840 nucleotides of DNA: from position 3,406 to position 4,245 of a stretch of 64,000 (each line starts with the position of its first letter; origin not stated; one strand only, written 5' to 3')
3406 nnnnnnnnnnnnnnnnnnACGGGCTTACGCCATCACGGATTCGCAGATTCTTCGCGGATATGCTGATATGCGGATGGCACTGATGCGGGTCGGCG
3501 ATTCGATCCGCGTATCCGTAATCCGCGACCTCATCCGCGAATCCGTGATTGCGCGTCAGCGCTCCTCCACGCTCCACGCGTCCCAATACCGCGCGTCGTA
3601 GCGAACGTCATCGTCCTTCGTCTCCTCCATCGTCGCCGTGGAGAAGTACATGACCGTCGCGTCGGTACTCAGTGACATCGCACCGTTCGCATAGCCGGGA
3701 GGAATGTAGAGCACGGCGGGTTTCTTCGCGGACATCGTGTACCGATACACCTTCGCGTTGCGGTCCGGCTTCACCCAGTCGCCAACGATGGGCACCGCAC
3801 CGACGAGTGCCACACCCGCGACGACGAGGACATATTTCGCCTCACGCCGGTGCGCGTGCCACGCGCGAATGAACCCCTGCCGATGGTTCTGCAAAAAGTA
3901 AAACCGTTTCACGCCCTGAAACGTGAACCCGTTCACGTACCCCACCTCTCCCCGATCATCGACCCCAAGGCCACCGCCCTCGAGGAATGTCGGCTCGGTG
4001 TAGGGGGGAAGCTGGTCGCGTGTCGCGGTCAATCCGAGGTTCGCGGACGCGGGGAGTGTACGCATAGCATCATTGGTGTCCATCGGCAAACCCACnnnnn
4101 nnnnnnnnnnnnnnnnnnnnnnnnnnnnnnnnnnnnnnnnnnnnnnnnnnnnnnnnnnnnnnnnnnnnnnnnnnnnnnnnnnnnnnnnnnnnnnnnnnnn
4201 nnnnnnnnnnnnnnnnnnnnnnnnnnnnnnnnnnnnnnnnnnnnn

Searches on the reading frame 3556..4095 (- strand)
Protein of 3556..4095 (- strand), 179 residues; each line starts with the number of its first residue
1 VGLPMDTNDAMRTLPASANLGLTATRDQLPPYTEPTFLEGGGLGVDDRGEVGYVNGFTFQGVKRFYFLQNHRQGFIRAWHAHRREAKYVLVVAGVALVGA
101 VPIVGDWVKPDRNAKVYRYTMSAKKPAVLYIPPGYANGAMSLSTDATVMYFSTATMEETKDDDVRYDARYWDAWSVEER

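Call 64: search_protein_families(library=pfam, proteins=[window:3556-4095:-], max_evalue=0.01)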
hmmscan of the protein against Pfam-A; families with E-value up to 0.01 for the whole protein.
window:3556-4095:- (179 aa): 3 families
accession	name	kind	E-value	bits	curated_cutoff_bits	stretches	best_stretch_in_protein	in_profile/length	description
PF00908.23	dTDP_sugar_isom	-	8.2e-10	39.1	27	1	71-167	48-144/168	dTDP-4-dehydrorhamnose 3,5-epimerase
PF05523.17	FdtA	-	0.00026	21.2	23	1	62-159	31-117/131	WxcM-like, C-terminal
PF14667.12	Polysacc_synt_C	-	0.0013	19.3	28.7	1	67-160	21-106/111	Polysaccharide biosynthesis C-terminal domain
